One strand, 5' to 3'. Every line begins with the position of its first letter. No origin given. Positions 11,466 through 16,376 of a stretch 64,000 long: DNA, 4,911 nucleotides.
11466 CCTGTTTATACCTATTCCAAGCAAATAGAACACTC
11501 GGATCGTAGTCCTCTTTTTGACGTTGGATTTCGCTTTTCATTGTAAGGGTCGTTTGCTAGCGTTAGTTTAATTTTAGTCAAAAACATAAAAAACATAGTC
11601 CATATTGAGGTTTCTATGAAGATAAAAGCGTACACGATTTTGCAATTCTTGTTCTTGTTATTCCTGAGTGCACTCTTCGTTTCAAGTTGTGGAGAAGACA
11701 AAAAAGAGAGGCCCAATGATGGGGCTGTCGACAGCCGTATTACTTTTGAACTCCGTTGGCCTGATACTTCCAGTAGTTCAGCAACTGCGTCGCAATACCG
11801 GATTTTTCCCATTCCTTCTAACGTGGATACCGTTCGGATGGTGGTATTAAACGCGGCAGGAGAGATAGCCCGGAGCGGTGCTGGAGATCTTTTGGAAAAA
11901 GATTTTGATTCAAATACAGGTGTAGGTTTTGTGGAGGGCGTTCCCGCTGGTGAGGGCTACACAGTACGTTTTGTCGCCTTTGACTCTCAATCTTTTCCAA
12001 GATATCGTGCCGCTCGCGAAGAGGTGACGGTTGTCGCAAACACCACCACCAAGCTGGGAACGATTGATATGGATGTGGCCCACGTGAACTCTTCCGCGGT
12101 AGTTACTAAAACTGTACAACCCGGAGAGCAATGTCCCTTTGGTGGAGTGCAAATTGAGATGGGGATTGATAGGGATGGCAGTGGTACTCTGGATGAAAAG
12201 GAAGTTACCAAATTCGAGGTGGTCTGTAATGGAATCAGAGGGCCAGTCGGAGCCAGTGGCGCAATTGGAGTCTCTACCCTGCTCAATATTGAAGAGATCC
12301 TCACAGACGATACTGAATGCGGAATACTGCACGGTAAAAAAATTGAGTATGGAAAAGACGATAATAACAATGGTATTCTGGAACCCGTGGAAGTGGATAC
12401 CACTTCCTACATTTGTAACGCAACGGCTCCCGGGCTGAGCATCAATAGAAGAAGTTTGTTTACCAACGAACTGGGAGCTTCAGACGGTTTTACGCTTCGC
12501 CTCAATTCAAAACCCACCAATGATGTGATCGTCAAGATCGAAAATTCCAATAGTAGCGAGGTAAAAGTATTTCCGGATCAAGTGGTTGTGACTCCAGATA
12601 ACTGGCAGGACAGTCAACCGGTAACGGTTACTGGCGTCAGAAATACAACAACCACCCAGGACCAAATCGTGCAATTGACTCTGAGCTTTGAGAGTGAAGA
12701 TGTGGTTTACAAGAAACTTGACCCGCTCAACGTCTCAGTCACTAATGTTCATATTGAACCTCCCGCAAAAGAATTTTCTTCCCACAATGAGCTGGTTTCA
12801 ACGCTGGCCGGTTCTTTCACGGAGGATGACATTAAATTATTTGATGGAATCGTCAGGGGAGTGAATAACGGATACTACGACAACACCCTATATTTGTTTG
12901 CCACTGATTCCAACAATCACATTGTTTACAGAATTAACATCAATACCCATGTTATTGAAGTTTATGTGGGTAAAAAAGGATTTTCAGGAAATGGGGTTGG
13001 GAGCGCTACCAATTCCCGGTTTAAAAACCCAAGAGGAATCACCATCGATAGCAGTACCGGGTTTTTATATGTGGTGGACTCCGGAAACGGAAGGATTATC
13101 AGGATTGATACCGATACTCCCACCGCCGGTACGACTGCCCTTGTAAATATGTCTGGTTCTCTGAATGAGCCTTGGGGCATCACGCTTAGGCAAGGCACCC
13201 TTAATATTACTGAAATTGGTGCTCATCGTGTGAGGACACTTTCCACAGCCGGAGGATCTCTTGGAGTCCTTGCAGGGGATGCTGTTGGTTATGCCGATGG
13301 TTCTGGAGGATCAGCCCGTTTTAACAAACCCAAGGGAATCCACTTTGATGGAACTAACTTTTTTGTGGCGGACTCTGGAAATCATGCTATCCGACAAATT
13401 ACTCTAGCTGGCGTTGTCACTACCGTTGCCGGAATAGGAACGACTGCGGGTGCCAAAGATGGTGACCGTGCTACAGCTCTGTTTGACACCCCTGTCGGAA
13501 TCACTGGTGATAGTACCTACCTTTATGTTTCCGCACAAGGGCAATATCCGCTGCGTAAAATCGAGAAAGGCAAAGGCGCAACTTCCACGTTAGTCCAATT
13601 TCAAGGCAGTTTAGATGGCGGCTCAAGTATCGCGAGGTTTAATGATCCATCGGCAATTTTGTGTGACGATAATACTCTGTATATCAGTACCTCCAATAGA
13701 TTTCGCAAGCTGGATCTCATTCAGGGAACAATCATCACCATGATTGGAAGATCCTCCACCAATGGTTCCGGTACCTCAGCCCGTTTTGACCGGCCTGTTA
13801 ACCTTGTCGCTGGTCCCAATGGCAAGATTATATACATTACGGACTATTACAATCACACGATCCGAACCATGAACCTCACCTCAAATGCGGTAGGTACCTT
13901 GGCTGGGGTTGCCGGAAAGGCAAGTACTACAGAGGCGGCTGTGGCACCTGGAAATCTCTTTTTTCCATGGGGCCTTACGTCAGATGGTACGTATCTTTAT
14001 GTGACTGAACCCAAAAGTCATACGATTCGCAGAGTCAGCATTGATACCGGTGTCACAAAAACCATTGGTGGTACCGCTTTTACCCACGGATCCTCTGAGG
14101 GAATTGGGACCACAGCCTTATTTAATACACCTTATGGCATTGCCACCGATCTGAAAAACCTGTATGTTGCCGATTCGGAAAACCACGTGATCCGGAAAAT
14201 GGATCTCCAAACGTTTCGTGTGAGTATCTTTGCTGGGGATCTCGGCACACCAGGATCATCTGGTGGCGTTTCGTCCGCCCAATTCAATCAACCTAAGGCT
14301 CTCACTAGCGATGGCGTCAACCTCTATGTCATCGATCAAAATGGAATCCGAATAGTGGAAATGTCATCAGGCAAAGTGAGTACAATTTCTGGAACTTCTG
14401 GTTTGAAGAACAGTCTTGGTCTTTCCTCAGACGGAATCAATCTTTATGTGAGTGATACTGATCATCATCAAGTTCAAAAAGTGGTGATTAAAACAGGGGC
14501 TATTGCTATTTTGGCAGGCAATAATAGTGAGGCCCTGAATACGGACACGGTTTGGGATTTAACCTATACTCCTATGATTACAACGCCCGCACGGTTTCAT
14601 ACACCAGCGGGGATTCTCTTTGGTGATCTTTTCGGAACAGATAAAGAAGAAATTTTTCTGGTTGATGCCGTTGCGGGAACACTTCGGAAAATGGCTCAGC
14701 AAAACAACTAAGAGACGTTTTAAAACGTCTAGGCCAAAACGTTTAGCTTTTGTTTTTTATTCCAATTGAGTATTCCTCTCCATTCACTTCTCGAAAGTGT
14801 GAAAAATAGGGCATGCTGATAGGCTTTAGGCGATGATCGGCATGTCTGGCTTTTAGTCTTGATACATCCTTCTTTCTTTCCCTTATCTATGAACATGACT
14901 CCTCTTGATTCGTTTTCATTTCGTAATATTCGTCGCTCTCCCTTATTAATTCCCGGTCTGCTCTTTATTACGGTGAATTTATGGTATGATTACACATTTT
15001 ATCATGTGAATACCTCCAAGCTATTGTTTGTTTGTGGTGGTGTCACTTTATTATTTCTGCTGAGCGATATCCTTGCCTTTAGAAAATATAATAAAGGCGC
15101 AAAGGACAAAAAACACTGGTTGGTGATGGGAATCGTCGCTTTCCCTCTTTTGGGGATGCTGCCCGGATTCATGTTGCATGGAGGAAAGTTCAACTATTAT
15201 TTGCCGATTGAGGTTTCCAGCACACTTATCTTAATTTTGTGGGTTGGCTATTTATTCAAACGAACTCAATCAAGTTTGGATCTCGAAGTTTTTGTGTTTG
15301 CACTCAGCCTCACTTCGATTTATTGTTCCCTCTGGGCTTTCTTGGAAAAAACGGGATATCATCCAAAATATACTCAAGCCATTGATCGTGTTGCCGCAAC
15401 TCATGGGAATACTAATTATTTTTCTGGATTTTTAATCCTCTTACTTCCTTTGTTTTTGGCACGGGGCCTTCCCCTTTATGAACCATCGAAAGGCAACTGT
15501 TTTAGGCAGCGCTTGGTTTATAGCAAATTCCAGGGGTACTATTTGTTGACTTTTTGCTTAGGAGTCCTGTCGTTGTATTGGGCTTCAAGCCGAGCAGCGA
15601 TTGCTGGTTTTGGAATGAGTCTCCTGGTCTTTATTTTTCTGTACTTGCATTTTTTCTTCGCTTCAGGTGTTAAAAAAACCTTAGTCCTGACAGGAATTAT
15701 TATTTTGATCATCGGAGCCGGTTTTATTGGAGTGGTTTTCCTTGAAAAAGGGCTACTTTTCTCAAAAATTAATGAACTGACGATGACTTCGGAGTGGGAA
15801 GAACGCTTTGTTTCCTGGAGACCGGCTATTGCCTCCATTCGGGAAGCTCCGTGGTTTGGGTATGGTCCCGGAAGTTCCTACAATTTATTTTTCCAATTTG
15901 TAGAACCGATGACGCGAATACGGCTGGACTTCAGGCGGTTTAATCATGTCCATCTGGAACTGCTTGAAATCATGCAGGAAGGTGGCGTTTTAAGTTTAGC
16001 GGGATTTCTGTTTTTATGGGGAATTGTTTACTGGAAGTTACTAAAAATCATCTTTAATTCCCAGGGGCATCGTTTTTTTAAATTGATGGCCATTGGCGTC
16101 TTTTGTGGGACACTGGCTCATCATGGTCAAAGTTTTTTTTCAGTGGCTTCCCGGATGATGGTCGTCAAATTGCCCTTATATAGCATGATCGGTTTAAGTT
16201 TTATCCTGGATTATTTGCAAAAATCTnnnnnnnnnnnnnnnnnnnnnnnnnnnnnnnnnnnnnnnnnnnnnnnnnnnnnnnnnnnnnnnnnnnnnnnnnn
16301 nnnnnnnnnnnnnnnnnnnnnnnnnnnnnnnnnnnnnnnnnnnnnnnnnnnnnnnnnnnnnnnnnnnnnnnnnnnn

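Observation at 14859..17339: Wzy_C (O-antigen ligase/PglL-like) protein amid Ser/Thr-rich giant surface proteins: candidate general protein O-glycosylation module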

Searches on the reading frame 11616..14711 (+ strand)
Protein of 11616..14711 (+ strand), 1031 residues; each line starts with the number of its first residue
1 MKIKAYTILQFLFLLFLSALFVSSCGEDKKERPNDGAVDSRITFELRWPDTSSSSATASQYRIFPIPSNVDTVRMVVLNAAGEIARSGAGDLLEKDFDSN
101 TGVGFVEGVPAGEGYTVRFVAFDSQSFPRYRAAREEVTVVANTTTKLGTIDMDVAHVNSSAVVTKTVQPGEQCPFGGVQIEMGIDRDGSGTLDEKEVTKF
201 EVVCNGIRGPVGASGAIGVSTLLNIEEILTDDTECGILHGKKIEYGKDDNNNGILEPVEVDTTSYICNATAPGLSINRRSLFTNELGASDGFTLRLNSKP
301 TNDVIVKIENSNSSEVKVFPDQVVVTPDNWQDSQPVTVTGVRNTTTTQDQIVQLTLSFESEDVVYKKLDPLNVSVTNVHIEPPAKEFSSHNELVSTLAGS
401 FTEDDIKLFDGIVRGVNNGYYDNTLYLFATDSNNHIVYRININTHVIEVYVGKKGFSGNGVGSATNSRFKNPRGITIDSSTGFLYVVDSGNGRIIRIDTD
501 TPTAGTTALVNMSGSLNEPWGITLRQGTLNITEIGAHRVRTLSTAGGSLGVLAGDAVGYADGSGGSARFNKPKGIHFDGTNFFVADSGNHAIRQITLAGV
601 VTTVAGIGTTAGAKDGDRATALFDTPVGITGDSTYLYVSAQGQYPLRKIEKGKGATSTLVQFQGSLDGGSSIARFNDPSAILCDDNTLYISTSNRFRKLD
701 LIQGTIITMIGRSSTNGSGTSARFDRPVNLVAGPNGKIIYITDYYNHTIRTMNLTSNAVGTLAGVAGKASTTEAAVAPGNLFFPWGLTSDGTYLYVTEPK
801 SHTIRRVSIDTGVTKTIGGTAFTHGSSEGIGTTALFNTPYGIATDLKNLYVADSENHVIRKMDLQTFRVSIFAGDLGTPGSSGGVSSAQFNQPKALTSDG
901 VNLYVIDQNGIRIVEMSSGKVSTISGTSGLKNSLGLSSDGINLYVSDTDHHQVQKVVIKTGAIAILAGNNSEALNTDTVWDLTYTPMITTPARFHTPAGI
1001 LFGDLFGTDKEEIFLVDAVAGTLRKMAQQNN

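Call 8: search_protein_families(library=pfam, proteins=[window:11616-14711:+], max_evalue=0.01)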
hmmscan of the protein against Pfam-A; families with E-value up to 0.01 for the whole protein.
window:11616-14711:+ (1031 aa): 5 families
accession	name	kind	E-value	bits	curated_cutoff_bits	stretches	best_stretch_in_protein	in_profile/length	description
PF01436.27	NHL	-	8.8e-25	85.9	20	1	469-494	1-25/28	NHL repeat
PF23657.1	DUF7151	-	2.9e-21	75.6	27.2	2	160-204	2-46/46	Domain of unknown function (DUF7151)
PF25021.1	TEN_NHL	-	3e-10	40.1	27.1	0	459-495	132-166/357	Teneurin NHL domain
PF08450.18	SGL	-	4.8e-09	36.6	26.3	0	916-958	122-163/246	SMP-30/Gluconolactonase/LRE-like region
PF01731.26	Arylesterase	-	7.2e-05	23.4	21.3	0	464-495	48-79/86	Arylesterase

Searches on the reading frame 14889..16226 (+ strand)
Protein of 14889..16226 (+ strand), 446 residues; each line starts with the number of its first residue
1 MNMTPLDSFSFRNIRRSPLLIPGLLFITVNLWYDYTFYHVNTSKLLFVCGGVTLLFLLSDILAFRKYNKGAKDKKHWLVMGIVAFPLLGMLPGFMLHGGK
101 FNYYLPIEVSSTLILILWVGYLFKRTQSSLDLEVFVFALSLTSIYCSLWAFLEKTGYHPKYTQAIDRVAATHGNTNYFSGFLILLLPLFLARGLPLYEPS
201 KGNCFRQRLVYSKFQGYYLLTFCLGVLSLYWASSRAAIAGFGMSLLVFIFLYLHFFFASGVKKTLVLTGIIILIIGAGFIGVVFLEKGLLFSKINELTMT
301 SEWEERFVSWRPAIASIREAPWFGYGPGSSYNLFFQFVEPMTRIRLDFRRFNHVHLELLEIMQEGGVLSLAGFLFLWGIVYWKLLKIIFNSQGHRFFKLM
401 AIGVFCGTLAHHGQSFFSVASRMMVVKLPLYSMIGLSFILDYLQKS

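Call 62: find_homologous_proteins(query=A3, max_evalue=0.001)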
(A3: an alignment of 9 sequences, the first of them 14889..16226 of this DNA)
Query A3 (9 sequences) (446 aa, profile of the alignment): 17 proteins with E <= 0.001 among 8000 candidates.
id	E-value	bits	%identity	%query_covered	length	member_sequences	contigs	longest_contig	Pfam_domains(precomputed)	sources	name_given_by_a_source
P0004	2.6e-193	661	38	97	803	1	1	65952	PF04932.21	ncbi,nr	ncbi:MAG: O-antigen ligase family protein [Proteobacteria bacterium]|nr:O-antigen ligase family prot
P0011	7.4e-187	640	38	94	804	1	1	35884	PF04932.21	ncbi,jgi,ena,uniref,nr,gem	ncbi:MAG: hypothetical protein COB67_11425 [SAR324 cluster bacterium]|uniref:O-antigen ligase-relate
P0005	6.8e-186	637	39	97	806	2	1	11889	PF04932.21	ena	-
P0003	6.6e-180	617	46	98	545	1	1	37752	PF04932.21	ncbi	ncbi:O-antigen ligase family protein [Deltaproteobacteria bacterium TL4]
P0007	2.7e-169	582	38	96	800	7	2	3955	PF04932.21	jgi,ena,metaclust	metaclust:\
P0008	3.7e-165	568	37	92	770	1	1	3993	PF04932.21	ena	-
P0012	2.6e-158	546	33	98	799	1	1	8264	PF04932.21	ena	-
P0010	3.4e-154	532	39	95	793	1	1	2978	PF04932.21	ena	-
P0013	1.6e-152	527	31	95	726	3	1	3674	PF04932.21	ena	-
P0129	1.7e-13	68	28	43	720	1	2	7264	PF25063.1,PF13431.13,PF13414.13,PF13428.13,PF14559.13,PF00515.35,PF13424.13,PF13432.13,PF13181.13,PF07719.24,PF13174.13,PF04932.21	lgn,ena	-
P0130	6.6e-12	63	25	55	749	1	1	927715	PF13428.13,PF04932.21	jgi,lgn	jgi:O-antigen ligase/tetratricopeptide (TPR) repeat protein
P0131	4.7e-11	60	23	73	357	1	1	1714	PF04932.21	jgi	-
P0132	1.5e-10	59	27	47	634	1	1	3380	PF05635.18,PF04932.21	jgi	jgi:four helix bundle protein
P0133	2.4e-10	58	27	24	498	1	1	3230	PF04932.21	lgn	-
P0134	6.9e-8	50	29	22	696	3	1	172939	PF04932.21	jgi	-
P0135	7.7e-7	47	23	56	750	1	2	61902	PF00515.35,PF13424.13,PF13181.13,PF07719.24,PF04932.21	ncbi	-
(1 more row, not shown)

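Call 75: find_encoding_contigs(protein=P0130, flank=8000, max_places=1)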
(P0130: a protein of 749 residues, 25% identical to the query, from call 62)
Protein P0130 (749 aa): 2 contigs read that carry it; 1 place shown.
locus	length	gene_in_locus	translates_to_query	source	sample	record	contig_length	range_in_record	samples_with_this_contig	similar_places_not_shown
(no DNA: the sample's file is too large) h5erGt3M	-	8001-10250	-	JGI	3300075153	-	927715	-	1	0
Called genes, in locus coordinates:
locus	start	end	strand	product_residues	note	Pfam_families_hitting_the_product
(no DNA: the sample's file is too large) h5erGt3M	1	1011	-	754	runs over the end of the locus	-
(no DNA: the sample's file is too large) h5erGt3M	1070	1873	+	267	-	PF00119:ATP-synt_A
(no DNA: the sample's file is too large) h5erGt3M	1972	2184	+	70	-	PF00137:ATP-synt_C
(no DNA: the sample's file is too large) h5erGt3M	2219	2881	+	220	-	PF00430:ATP-synt_B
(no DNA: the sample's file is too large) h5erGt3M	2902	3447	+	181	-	PF00213:OSCP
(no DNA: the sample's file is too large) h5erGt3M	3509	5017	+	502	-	PF02874:ATP-synt_ab_N, PF00006:ATP-synt_ab, PF00306:ATP-synt_ab_C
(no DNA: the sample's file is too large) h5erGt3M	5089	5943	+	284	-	PF00231:ATP-synt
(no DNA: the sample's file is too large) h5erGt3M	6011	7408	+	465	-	PF02874:ATP-synt_ab_N, PF00006:ATP-synt_ab, PF22919:ATP-synt_VA_C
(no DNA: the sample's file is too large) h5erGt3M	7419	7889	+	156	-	PF02823:ATP-synt_DE_N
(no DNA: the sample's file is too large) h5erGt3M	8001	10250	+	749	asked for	PF04932:Wzy_C, PF13428:TPR_14 (faint)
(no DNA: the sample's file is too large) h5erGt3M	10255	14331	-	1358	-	-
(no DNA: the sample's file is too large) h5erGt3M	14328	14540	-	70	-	-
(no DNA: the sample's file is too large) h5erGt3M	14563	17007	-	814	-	-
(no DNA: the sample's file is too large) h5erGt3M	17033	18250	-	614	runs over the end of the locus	-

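Call 76: find_encoding_contigs(protein=P0135, flank=8000, max_places=1)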
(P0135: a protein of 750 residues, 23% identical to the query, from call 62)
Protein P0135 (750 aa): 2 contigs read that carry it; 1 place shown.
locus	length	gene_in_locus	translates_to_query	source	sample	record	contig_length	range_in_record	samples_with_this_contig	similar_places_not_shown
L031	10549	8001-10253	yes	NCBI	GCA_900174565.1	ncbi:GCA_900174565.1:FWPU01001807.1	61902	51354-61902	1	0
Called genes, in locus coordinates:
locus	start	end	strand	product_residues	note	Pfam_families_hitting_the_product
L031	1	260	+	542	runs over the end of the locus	-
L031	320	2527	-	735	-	PF17191:RecG_wedge, PF00270:DEAD, PF04851:ResIII, PF00271:Helicase_C, PF22590:Cas3-like_C_2 (weak), PF19833:RecG_dom3_C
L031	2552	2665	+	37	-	-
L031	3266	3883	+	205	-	PF08220:HTH_DeoR (weak)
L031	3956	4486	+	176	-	PF04542:Sigma70_r2, PF08281:Sigma70_r4_2, PF04545:Sigma70_r4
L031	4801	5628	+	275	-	PF18915:DUF5667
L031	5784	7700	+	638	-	PF01471:PG_binding_1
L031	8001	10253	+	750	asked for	PF04932:Wzy_C, PF00515:TPR_1 (faint), PF07719:TPR_2 (faint), PF13181:TPR_8 (faint), PF13424:TPR_12 (weak)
